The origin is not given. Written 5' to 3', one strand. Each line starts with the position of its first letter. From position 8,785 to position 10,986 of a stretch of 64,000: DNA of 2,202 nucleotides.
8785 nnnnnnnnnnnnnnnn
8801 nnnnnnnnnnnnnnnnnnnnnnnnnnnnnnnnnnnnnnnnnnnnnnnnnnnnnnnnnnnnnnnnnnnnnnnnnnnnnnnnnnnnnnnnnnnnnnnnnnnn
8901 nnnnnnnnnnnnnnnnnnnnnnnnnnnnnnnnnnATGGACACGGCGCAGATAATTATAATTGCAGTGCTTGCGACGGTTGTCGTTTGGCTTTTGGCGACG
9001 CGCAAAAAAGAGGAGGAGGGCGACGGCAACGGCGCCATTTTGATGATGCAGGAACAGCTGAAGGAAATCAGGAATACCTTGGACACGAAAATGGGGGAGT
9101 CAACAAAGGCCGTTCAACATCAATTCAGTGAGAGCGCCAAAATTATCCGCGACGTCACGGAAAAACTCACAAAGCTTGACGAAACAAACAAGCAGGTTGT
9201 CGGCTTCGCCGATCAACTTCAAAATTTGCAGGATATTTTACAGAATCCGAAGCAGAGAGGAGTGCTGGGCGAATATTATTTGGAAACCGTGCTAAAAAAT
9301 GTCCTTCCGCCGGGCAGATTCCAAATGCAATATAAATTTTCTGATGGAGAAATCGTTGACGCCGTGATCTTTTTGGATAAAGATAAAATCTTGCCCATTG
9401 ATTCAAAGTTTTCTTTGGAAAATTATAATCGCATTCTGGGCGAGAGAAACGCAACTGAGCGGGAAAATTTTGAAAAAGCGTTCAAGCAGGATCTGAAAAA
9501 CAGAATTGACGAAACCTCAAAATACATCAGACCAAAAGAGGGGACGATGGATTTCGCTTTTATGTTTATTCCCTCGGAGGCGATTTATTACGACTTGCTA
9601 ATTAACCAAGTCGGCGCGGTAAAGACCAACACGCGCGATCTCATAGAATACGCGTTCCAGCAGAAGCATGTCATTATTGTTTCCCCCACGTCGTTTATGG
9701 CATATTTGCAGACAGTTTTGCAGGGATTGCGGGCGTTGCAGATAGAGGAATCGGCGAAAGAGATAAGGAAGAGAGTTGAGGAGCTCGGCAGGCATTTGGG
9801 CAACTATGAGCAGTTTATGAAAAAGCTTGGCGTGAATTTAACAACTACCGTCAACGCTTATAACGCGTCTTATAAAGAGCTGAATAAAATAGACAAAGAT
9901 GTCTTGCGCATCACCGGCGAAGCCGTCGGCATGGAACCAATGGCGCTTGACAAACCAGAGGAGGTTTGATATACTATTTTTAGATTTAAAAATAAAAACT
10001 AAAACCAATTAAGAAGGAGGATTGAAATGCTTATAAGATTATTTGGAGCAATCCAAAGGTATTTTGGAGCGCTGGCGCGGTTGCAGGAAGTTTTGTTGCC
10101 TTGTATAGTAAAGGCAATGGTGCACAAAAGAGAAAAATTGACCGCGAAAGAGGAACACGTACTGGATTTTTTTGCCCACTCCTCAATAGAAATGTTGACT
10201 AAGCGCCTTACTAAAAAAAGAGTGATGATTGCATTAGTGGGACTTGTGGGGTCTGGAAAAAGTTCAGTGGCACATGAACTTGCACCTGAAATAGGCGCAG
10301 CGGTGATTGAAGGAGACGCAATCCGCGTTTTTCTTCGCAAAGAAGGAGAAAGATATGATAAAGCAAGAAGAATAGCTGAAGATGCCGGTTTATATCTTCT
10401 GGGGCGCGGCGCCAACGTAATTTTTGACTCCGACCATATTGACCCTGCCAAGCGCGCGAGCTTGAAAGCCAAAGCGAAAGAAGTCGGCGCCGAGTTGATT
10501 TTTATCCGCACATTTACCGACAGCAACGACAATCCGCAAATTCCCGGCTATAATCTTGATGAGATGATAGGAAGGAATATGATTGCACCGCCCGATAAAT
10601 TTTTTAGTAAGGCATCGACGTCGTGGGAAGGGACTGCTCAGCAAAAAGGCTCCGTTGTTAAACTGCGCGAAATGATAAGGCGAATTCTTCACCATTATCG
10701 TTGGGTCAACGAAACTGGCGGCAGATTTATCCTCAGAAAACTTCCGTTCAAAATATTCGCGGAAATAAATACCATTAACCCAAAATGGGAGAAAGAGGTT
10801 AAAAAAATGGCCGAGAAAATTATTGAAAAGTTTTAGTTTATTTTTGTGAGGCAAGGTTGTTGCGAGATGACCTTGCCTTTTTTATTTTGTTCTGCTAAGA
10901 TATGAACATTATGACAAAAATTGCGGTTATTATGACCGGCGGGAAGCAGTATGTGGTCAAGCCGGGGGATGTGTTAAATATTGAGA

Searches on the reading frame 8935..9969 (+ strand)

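Call 3: search_protein_families(library=pfam, proteins=[window:8935-9969:+], max_evalue=0.01)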
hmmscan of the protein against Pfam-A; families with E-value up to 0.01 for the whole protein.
window:8935-9969:+ (344 aa): 5 families
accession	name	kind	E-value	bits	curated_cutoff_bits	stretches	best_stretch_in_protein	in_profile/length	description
PF02646.22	RmuC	-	1.5e-59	201.9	26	1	40-321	1-272/291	RmuC family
PF19191.5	HEF_HK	-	0.0046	17.9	24.1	0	53-97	2-46/67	HEF_HK domain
PF04748.18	Polysacc_deac_2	-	0.0052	16.3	27.5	0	232-318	33-118/212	Divergent polysaccharide deacetylase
PF04108.17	ATG17_like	-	0.0055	16.7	43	0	38-316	142-258/355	Autophagy protein ATG17-like domain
PF03310.18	Cauli_DNA-bind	-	0.0076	16.9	24.2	0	38-107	11-79/117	Caulimovirus DNA-binding protein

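Call 4: search_protein_families(library=ncbifam, proteins=[window:8935-9969:+], max_evalue=0.01)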
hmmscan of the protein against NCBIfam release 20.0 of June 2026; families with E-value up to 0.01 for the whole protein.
window:8935-9969:+ (344 aa): 3 families
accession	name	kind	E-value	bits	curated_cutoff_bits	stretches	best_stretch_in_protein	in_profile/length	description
NF007686.0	PRK10361.1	equivalog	3.6e-08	32.5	810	1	48-324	144-418/475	DNA recombination protein RmuC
NF035934.1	ESAT6_2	subfamily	0.00049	20.3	100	0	259-317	32-90/96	pore-forming ESAT-6 family protein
NF047515.1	SpiroCoCo_C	equivalog_domain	0.0037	16.5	125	1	42-107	168-225/313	SpiroCoCo family coiled-coil protein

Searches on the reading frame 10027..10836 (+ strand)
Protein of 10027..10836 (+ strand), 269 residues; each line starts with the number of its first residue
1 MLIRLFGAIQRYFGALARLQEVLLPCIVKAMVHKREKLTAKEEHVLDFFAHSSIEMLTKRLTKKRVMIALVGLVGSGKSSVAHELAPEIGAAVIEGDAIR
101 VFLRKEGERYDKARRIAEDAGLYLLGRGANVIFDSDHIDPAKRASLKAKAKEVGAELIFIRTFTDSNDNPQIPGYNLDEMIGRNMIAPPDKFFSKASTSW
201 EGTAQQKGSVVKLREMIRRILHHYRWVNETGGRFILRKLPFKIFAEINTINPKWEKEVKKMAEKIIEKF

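Call 3: search_protein_families(library=pfam, proteins=[window:10027-10836:+], max_evalue=0.01)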
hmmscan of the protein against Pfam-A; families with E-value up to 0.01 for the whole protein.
window:10027-10836:+ (269 aa): 7 families
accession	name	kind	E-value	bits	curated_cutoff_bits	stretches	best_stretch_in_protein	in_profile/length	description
PF13671.12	AAA_33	-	6.4e-09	36.7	27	1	67-158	1-100/143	AAA domain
PF01583.26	APS_kinase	-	0.0004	20.9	21.1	1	66-165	3-108/152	Adenylylsulphate kinase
PF01121.26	CoaE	-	0.00083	19.5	27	1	67-108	2-42/180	Dephospho-CoA kinase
PF13238.12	AAA_18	-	0.0013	19.6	29.4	1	68-153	1-66/128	AAA domain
PF06414.18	Zeta_toxin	-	0.0013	18.7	22.3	1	63-155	14-122/199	Zeta toxin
PF00004.35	AAA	-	0.0048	17.8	21.2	1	69-122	2-55/131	ATPase family associated with various cellular activities (AAA)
PF01591.24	6PF2K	-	0.0048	16.7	27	0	57-85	5-33/223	6-phosphofructo-2-kinase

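Call 4: search_protein_families(library=ncbifam, proteins=[window:10027-10836:+], max_evalue=0.01)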
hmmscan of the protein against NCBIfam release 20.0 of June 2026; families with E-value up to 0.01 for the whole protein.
window:10027-10836:+ (269 aa): 18 families
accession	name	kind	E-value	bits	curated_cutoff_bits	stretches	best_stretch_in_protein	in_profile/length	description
NF004041.0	PRK05541.1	subfamily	4.8e-05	23.5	127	1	62-117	4-62/176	adenylyl-sulfate kinase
NF000475.1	tet_ABC_46_B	exception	0.00016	20.4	1250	1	67-168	367-466/578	tetracycline efflux ABC transporter Tet(46) subunit B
NF005252.0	PRK06762.1-3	equivalog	0.00017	21.4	258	1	63-134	9-83/189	hypothetical protein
NF008583.0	PRK11545.1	equivalog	0.0002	20.9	265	1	64-99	7-42/177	gluconokinase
TIGR01313.1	therm_gnt_kin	subfamily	0.00028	20.7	113.75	1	69-99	2-32/164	gluconokinase, GntK/IdnK-type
TIGR00455.1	apsK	equivalog_domain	0.00028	20.6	138.7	1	59-141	12-101/184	adenylyl-sulfate kinase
TIGR00152.1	TIGR00152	equivalog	0.00041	20.3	65.55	0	67-103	1-38/188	dephospho-CoA kinase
NF003259.0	PRK04220.1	equivalog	0.00065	19.2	343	1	60-105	85-133/306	2-phosphoglycerate kinase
NF006015.0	PRK08154.1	subfamily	0.0008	18.6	204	1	49-95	122-166/314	anaerobic benzoate catabolism transcriptional regulator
NF010552.0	PRK13946.1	equivalog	0.0013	18.4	186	1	59-97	19-55/198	shikimate kinase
NF040667.1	hom_kin_desulfo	exception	0.0021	18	197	1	68-99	3-34/163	homoserine kinase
NF006746.0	PRK09270.1-5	subfamily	0.0023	16.9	250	1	55-112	11-64/210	nucleoside/nucleotide kinase family protein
NF004035.0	PRK05506.1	subfamily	0.0024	16.2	715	1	55-165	450-565/632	bifunctional sulfate adenylyltransferase subunit 1/adenylylsulfate kinase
NF002879.0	PRK03333.1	equivalog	0.0025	16.9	215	1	67-99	3-34/395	dephospho-CoA kinase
NF003013.0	PRK03846.1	subfamily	0.0038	16.9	163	1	59-144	22-114/202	adenylyl-sulfate kinase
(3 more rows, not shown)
